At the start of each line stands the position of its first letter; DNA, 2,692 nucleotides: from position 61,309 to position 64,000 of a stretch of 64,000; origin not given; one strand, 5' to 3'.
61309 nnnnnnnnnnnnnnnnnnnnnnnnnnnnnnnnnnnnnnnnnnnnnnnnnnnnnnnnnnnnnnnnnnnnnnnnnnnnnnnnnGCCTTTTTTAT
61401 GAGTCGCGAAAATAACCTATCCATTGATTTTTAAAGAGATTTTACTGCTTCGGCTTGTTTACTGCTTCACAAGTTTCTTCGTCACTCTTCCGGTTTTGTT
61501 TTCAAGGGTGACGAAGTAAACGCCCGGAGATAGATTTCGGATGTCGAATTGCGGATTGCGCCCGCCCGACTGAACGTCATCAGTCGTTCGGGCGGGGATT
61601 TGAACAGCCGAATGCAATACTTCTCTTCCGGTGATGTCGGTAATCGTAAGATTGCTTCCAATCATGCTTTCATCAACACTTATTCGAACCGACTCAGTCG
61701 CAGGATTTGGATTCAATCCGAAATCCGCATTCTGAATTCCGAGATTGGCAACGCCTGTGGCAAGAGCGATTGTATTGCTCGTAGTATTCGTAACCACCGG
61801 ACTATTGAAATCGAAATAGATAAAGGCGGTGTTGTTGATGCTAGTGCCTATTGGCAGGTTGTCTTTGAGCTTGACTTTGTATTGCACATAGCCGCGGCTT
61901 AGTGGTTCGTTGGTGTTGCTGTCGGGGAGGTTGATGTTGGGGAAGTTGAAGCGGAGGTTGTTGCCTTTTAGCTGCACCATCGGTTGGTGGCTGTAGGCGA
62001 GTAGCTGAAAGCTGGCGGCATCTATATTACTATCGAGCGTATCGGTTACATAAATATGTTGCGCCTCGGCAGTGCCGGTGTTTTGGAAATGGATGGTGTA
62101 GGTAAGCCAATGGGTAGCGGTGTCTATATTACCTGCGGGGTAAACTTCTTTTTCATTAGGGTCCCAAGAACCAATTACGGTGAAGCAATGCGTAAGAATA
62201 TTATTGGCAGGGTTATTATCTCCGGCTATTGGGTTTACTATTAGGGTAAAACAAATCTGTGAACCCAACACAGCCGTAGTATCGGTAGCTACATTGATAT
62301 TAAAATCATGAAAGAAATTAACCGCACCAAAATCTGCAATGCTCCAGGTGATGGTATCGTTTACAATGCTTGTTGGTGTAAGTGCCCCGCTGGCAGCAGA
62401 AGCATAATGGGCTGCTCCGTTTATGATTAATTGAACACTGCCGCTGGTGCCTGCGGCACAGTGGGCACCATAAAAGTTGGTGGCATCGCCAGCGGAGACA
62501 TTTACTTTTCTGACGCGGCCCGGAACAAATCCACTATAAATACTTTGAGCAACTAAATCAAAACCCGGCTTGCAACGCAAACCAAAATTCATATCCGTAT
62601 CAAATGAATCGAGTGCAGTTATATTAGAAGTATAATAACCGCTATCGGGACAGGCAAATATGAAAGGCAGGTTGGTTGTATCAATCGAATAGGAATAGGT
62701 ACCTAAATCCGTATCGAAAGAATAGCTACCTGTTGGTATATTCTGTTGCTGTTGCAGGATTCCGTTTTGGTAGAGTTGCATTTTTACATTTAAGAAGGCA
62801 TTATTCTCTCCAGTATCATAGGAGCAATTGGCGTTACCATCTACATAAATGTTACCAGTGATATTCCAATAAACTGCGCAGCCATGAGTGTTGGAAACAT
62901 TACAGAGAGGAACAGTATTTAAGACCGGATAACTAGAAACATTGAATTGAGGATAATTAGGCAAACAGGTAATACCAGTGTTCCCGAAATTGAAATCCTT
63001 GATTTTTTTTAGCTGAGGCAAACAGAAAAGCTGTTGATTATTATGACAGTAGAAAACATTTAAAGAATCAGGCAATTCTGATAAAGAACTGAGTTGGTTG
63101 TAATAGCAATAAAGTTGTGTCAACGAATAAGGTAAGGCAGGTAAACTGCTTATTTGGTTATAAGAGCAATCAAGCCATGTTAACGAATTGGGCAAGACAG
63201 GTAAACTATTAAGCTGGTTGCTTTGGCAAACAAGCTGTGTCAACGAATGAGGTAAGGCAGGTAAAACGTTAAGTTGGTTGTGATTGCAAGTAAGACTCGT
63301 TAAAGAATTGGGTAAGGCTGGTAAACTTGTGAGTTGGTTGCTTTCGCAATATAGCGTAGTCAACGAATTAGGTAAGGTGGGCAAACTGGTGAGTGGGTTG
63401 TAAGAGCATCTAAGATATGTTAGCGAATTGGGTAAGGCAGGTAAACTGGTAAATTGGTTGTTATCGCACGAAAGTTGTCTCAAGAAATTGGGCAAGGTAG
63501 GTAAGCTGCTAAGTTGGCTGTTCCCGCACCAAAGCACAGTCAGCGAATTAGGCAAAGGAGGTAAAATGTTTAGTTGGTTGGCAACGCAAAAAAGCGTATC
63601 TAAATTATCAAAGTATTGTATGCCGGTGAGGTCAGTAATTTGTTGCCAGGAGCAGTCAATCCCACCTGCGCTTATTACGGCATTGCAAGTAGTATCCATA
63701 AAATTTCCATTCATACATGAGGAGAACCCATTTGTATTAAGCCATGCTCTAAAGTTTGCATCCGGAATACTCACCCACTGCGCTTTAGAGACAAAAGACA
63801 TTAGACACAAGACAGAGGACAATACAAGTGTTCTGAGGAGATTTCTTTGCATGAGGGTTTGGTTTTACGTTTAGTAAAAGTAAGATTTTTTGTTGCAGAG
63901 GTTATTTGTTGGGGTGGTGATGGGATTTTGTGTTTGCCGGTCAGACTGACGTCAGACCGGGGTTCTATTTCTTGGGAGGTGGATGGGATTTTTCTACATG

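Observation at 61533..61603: A 36-nt GC-rich palindrome is inserted in frame into a heptanucleotide tract inside a T9SS sorting domain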

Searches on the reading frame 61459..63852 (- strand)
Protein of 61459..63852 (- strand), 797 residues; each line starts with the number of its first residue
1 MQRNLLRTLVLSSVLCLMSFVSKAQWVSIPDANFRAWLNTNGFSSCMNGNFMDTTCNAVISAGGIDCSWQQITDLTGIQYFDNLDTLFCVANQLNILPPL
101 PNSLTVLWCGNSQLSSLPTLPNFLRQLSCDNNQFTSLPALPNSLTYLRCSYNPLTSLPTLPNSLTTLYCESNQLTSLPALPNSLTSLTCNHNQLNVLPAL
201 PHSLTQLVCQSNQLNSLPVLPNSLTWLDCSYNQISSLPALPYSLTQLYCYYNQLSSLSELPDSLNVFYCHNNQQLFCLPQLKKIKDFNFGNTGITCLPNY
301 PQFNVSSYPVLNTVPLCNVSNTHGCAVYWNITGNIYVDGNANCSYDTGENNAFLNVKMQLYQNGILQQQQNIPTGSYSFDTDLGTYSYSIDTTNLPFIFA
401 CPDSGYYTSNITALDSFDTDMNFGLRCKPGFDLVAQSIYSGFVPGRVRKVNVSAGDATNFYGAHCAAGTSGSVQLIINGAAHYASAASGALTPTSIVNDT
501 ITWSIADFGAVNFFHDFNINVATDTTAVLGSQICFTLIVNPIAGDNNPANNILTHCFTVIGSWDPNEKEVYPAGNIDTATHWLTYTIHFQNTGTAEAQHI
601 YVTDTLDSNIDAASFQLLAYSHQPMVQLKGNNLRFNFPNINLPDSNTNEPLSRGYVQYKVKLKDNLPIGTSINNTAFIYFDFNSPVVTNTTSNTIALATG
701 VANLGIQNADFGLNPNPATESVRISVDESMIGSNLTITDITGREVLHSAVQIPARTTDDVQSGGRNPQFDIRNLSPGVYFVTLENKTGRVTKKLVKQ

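Call 9: search_protein_families(library=pfam, proteins=[window:61459-63852:-], max_evalue=0.01)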
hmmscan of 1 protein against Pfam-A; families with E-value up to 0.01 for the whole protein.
window:61459-63852:- (797 aa): 3 families
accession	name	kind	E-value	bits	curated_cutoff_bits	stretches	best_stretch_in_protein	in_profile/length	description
PF24595.1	DUF7619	-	3e-45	154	27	1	564-694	1-133/133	Domain of unknown function (DUF7619)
PF12799.13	LRR_4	-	5e-23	81.1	27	3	143-182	2-44/44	Leucine Rich repeats (2 copies)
PF18962.6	Por_Secre_tail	-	1.1e-11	45.3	27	1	715-795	3-74/75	Secretion system C-terminal sorting domain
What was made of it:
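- The domain still scores as Por_Secre_tail (call 9).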

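Call 10: search_protein_families(library=ncbifam, proteins=[window:61459-63852:-], max_evalue=0.01)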
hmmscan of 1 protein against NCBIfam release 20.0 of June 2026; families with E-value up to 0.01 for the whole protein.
window:61459-63852:- (797 aa): 7 families
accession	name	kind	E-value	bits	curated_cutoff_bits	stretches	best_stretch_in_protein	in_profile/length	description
NF011917.0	PRK15387.1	equivalog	2.6e-37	128.3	1243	2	148-301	228-381/788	type III secretion system effector E3 ubiquitin transferase SspH2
NF011897.0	PRK15370.1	equivalog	4.4e-19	67.8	1113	1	82-279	199-404/755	SPI-1 type III secretion system effector E3 ubiquitin transferase SlrP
TIGR04183.1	Por_Secre_tail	domain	1.7e-09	37.5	23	1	715-797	3-72/72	T9SS type A sorting domain-containing protein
TIGR01451.2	B_ant_repeat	repeat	7e-06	26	24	1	583-609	14-40/53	DUF11 type repeat protein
NF011914.0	PRK15386.1-3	exception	8.6e-05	21.2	1049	2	126-205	64-147/496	type III secretion effector GogB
NF047464.1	FibnectbindLIC11051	equivalog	0.00012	20.7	1000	0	71-218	477-643/685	LIC_11051 family fibronectin-binding protein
TIGR04226.1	RrgB_K2N_iso_D2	domain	0.00038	21.3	30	1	583-680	23-122/123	isopeptide-forming domain-containing fimbrial protein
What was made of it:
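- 61462..61710 (-): T9SS C-terminal sorting domain (aa 715-797) that carries the insert in the loop between strands 744-749 and 768-770. Pfam and NCBIfam matches at 715-795 and 715-797 (calls 9, 10).
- On T9SS type A C-terminal sorting domain (host domain): 45.3 bits against a cut-off of 27, and 37.5 bits against a cut-off of 23, at residues 715-797 (calls 9, 10).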

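Call 11: find_homologous_proteins(query=window:61459-63852:-, max_evalue=1e-10)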
Query window:61459-63852:- (797 aa): 2211 proteins with E <= 1e-10 among 8000 candidates; the best 120 are listed.
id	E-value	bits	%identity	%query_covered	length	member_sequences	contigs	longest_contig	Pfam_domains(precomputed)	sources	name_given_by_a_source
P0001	0.0e+0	1826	100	100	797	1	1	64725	PF18962.8,PF12799.14,PF24595.2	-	-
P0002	0.0e+0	1338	69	100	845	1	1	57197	PF18962.8,PF12799.14,PF24595.2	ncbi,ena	-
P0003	0.0e+0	1277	65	100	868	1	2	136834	PF01462.24,PF18962.8,PF12799.14,PF24595.2,PF17210.10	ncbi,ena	-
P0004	0.0e+0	1275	70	100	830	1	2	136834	PF18962.8,PF12799.14,PF24595.2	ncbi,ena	-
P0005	0.0e+0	1272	64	100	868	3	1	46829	PF18962.8,PF12799.14,PF24595.2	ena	-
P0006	0.0e+0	1175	63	100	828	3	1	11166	PF18962.8,PF12799.14,PF24595.2,PF17210.10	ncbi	-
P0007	0.0e+0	1157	64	97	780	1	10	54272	PF18962.8,PF12799.14,PF24595.2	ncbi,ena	-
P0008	0.0e+0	1146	62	94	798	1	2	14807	PF18962.8,PF12799.14,PF24595.2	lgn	-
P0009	0.0e+0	1123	66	100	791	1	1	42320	PF18962.8,PF12799.14,PF24595.2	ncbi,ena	-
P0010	0.0e+0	1060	52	100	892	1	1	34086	PF18962.8,PF12799.14,PF24595.2,PF17210.10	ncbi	ncbi:MAG: T9SS type A sorting domain-containing protein [Bacteroidota bacterium]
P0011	0.0e+0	1049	63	100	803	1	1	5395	PF18962.8,PF12799.14,PF24595.2,PF17210.10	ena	-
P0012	0.0e+0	1048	48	100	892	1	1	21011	PF18962.8,PF12799.14,PF24595.2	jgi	jgi:fimbrial isopeptide formation D2 family protein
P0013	0.0e+0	1041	60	92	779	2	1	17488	PF18962.8,PF12799.14,PF24595.2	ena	-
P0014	0.0e+0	1029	49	92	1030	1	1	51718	PF18962.8,PF12799.14,PF24595.2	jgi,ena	-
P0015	3.4e-298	1010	48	92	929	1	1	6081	PF18962.8,PF12799.14,PF24595.2,PF17210.10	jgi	jgi:uncharacterized repeat protein (TIGR01451 family)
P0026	2.3e-277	941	51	98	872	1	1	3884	PF18962.8,PF12799.14,PF24595.2,PF17210.10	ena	-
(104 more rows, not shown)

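Call 14: find_encoding_contigs(protein=P0002, flank=10000, max_places=3)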
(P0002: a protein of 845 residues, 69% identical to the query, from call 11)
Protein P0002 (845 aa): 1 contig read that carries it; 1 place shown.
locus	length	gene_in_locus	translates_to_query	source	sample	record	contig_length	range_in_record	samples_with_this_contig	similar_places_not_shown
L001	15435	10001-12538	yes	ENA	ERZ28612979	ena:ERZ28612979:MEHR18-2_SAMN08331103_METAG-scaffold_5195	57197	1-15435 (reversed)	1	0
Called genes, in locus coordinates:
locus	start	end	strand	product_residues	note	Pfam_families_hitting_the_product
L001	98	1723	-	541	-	PF01520:Amidase_3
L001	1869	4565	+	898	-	PF19838:LptD_2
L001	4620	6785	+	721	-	PF00270:DEAD, PF04851:ResIII (weak), PF00271:Helicase_C, PF16124:RecQ_Zn_bind, PF09382:RQC, PF00570:HRDC, PF14493:HTH_40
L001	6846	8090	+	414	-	PF00994:MoCF_biosynth, PF18146:CinA_KH, PF02464:CinA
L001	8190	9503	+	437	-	PF00364:Biotin_lipoyl, PF02817:E3_binding, PF00198:2-oxoacid_dh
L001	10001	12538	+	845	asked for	PF12799:LRR_4 (faint), PF24595:DUF7619, PF18962:Por_Secre_tail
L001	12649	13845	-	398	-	PF00009:GTP_EFTU, PF03144:GTP_EFTU_D2, PF03143:GTP_EFTU_D3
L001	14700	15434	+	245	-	?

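Call 15: find_encoding_contigs(protein=P0004, flank=10000, max_places=3)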
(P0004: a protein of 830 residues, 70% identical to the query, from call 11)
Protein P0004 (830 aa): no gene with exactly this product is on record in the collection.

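Call 17: find_encoding_contigs(protein=P0011, flank=10000, max_places=3)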
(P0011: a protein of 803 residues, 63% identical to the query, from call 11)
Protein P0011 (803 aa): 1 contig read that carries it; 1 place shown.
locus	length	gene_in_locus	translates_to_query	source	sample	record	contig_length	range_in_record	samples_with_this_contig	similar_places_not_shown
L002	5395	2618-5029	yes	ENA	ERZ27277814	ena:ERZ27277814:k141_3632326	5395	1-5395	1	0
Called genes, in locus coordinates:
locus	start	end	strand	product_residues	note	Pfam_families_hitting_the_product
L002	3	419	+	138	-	?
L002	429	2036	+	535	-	PF13927:Ig_3 (faint), PF18962:Por_Secre_tail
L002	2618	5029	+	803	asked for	PF12799:LRR_4 (faint), PF17210:SdrD_B (weak), PF24595:DUF7619, PF18962:Por_Secre_tail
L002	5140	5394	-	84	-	?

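Call 18: find_encoding_contigs(protein=P0006, flank=10000, max_places=3)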
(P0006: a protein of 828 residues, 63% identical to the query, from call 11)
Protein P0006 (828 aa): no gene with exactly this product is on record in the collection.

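Call 19: find_encoding_contigs(protein=P0009, flank=10000, max_places=3)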
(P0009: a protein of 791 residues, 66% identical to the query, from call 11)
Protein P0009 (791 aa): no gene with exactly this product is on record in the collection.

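Call 20: find_encoding_contigs(protein=P0003, flank=10000, max_places=3)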
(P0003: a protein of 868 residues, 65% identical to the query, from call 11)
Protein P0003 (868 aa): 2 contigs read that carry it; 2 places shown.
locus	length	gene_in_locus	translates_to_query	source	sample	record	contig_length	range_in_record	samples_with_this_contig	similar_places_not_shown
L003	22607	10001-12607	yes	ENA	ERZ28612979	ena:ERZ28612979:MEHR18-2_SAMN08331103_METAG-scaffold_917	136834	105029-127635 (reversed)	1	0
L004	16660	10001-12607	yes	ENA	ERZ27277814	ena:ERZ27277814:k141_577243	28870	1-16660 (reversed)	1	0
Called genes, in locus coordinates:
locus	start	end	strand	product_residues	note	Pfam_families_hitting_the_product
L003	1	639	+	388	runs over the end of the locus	PF01098:FTSW_RODA_SPOVE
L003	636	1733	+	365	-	PF03033:Glyco_transf_28, PF04101:Glyco_tran_28_C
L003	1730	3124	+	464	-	PF01225:Mur_ligase, PF08245:Mur_ligase_M, PF02875:Mur_ligase_C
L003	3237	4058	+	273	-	-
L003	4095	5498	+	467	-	PF11104:PilM_2 (faint), PF14450:FtsA, PF02491:SHS2_FTSA, PF06723:MreB_Mbl, PF14450:FtsA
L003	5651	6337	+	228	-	-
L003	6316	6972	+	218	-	-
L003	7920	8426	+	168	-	PF01641:SelR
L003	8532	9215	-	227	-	-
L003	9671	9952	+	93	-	-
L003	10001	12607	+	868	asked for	PF12799:LRR_4 (faint), PF01462:LRRNT (faint), PF17210:SdrD_B (faint), PF24595:DUF7619, PF18962:Por_Secre_tail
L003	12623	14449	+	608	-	PF17164:DUF5122, PF17648:Luciferase (faint), PF17164:DUF5122, PF00801:PKD (weak), PF18911:PKD_4, PF18962:Por_Secre_tail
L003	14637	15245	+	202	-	PF00281:Ribosomal_L5, PF00673:Ribosomal_L5_C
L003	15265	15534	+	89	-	PF00253:Ribosomal_S14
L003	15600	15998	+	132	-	PF00410:Ribosomal_S8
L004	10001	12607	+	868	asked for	PF12799:LRR_4 (faint), PF01462:LRRNT (faint), PF17210:SdrD_B (faint), PF24595:DUF7619, PF18962:Por_Secre_tail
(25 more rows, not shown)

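Call 21: find_encoding_contigs(protein=P0026, flank=10000, max_places=3)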
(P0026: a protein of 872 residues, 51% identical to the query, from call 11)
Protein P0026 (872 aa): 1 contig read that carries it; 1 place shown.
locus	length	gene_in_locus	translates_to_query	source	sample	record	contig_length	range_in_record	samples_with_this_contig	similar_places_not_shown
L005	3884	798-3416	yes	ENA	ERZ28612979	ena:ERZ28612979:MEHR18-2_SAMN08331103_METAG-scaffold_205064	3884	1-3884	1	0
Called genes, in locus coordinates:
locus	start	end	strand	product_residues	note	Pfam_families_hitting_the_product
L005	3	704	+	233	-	?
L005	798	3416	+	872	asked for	PF12799:LRR_4 (faint), PF17210:SdrD_B (weak), PF24595:DUF7619, PF18962:Por_Secre_tail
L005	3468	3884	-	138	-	?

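Call 77: predict_structure(alignment_id=A2)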
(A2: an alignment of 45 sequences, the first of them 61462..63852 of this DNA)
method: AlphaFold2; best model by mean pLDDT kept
length: 797 residues; sequences in the alignment: 45
mean_pLDDT: 86.4   pTM: 0.55
mean pLDDT of the five models: 86.4, 85.4, 83.7, 83.2, 79.5
residues with pLDDT >= 90: 394; 70-90: 327; 50-70: 51; < 50: 25
segments of 3 or more residues with pLDDT < 50: 20-22, 699-708, 754-763
pLDDT, mean of each block of 10 residues (from residue 1): 61 59 75 97 95 94 97 96 97 97 97 97 98 98 98 98 98 98 98 98 98 98 98 97 98 96 97 96 94 93 88 85 88 83 69 80 89 81 88 82 81 72 85 87 81 87 84 94 90 93 92 89 79 94 85 90 69 73 87 83 91 89 89 90 76 87 81 89 79 70 39 79 77 86 83 48 61 88 82 87
secondary structure, 60 per line:
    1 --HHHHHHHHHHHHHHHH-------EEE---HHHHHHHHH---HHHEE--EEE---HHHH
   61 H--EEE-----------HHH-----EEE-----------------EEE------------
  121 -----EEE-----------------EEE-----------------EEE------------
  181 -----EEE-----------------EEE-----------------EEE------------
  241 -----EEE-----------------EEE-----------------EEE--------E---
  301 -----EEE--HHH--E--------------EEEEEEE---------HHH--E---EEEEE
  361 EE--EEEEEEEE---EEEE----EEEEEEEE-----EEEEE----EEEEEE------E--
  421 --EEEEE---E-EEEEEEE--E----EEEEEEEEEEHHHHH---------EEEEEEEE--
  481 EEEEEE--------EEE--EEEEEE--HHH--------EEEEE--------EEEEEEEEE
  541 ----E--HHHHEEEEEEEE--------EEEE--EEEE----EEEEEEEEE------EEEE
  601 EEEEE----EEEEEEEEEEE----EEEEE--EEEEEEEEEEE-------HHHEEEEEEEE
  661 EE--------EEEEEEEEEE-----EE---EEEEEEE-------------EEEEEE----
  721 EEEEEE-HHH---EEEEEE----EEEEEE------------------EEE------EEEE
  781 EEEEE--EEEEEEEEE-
elements in order (helices of 4 or more, strands of 3 or more residues): H3-18 E26-28 H32-40 E51-53 H57-61 E64-66 E86-88 E106-108 E126-128 E146-148 E166-168 E186-188 E206-208 E226-228 E246-248 E266-268 E286-288 E306-308 E331-337 E356-362 E365-372 E376-379 E384-391 E397-401 E406-411 E423-427 E433-439 E447-456 H457-461 E471-478 E481-486 E495-497 E500-505 E519-523 E532-540 H548-551 E552-559 E568-571 E574-577 E582-590 E597-605 E610-620 E625-629 E632-642 E653-662 E671-680 E691-697 E711-716 E721-726 E734-739 E744-749 E768-770 E777-785 E788-796
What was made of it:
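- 61462..61710 (-): AlphaFold model: pLDDT below 50 only at 754-763 within the domain (call 77).
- On T9SS type A C-terminal sorting domain (host domain): The beta-strand fold is predicted with confidence apart from the insert (call 77).
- Loop location: pLDDT is below 50 at 754-763 only, between strands 744-749 and 768-770 (call 77). The model gives it no structure (call 77).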
